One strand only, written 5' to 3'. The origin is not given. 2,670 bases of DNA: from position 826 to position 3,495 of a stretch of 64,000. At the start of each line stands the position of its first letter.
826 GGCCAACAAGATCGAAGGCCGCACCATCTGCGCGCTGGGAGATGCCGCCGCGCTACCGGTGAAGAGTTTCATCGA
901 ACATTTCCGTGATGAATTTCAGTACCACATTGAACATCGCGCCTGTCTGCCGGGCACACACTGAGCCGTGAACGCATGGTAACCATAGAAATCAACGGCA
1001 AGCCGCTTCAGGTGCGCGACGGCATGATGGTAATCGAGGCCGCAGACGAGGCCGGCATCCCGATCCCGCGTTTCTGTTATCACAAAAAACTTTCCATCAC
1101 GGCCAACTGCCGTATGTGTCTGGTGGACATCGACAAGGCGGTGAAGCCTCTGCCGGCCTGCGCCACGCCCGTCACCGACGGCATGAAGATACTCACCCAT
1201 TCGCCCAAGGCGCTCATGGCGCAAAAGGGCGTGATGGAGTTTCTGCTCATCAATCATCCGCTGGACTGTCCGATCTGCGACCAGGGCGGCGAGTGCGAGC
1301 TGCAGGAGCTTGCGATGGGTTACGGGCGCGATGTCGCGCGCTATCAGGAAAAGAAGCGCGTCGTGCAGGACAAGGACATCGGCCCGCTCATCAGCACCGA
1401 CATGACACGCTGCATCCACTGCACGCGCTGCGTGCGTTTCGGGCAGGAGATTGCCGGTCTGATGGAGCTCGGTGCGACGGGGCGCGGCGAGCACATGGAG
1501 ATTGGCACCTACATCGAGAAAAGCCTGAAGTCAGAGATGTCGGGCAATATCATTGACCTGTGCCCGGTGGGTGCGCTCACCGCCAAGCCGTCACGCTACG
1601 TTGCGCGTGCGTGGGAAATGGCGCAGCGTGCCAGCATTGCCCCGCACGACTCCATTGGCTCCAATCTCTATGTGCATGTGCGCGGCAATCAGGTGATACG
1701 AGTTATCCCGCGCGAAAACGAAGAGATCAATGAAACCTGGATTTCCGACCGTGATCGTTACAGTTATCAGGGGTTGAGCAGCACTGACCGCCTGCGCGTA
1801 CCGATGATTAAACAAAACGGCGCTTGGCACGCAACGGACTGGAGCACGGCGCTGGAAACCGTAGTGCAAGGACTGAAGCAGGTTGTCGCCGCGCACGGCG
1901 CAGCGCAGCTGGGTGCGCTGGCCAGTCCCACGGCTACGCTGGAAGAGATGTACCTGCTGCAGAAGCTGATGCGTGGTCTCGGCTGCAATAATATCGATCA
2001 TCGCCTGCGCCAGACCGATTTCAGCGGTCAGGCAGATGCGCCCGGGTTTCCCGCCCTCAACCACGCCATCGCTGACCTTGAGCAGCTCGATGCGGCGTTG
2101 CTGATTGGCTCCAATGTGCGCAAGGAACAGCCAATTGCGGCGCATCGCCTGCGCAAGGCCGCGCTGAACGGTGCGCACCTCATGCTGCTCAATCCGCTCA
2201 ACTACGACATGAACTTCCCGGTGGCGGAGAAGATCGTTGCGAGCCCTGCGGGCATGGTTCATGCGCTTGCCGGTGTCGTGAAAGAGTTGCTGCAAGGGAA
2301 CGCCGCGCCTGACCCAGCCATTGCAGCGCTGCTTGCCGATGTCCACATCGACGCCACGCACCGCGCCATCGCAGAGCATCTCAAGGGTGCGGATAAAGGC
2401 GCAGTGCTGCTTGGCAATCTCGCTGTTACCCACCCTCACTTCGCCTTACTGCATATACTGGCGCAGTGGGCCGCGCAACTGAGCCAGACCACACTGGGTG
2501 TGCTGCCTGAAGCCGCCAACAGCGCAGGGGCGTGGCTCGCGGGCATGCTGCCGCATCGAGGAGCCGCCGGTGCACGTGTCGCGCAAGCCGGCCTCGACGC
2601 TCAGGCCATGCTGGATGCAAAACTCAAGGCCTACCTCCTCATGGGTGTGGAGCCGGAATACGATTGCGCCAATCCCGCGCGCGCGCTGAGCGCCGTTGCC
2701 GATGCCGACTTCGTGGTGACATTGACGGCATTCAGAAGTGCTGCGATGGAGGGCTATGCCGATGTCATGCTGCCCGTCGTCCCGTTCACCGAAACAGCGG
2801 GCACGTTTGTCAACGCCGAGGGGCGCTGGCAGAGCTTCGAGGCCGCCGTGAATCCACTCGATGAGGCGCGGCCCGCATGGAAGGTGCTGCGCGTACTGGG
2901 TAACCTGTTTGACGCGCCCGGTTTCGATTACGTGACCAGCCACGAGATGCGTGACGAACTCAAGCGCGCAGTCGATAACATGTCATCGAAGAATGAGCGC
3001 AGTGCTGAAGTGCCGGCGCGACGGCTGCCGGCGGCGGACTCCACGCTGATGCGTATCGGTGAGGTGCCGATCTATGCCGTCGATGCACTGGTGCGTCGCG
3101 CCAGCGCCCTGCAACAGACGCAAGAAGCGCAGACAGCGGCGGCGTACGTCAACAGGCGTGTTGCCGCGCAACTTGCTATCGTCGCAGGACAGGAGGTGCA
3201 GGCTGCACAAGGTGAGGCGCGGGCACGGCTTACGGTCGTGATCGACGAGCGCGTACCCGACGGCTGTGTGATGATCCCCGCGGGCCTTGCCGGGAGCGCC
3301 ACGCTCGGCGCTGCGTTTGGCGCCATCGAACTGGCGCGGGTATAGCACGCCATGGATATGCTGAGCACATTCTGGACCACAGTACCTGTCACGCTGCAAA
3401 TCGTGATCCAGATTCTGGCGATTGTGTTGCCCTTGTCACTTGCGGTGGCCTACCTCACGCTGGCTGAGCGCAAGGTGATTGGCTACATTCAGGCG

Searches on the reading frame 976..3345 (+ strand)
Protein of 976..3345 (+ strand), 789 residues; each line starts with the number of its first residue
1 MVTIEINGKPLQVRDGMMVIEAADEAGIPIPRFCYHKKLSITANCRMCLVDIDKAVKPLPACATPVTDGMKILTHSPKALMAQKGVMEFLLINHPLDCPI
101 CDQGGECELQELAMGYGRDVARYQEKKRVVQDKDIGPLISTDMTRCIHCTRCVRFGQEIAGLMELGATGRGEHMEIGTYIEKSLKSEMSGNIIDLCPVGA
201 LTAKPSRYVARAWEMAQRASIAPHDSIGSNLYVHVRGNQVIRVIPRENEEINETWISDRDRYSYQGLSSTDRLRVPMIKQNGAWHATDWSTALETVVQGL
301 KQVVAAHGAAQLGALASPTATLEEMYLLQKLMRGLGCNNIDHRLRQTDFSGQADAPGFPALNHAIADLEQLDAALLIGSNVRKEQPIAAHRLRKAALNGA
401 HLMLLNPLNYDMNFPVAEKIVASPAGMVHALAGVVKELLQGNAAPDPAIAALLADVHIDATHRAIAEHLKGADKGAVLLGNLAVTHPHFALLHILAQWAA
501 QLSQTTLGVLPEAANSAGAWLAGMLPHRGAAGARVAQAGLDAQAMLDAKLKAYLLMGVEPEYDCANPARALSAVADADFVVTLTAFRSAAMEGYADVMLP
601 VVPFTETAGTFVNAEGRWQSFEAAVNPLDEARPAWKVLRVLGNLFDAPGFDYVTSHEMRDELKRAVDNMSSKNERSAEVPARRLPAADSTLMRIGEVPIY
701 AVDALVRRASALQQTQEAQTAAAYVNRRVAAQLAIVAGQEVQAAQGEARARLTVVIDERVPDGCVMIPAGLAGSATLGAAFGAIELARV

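Call 28: find_encoding_contigs(protein=window:976-3345:+, flank=10000, max_places=3)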
Protein window:976-3345:+ (789 aa): 1 contig read that carries it; 1 place shown.
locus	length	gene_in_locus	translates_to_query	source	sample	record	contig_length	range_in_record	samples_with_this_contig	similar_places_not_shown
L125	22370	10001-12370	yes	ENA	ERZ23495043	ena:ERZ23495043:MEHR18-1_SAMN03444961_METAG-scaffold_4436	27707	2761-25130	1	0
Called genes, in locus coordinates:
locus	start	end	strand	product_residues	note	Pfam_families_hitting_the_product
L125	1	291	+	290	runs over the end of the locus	PF00809:Pterin_bind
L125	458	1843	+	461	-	PF02878:PGM_PMM_I, PF02879:PGM_PMM_II, PF02880:PGM_PMM_III, PF00408:PGM_PMM_IV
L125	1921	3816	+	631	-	PF13426:PAS_9 (weak), PF00990:GGDEF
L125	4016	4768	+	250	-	PF00121:TIM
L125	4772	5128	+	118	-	PF03840:SecG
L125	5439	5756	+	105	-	PF00507:Oxidored_q4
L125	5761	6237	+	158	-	PF01058:Oxidored_q6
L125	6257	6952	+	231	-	PF00329:Complex1_30kDa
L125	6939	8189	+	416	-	PF00346:Complex1_49kDa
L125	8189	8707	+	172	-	PF01257:2Fe-2S_thioredx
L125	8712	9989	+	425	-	PF01512:Complex1_51K, PF10531:SLBB, PF22461:SLBB_2, PF10589:NADH_4Fe-4S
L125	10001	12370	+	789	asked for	PF00111:Fer2 (weak), PF13510:Fer2_4, PF10588:NADH-G_4Fe-4S_3, PF22117:Fer4_Nqo3, PF22151:Fer4_NDSU1, PF00384:Molybdopterin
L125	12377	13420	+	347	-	PF00146:NADHdh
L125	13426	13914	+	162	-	PF13534:Fer4_17 (faint), PF14697:Fer4_21 (faint), PF12797:Fer4_2 (faint), PF12837:Fer4_6 (faint), PF13237:Fer4_10 (weak), PF12838:Fer4_7, PF13187:Fer4_9 (weak), PF00037:Fer4, +2 more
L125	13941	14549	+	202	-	PF00499:Oxidored_q3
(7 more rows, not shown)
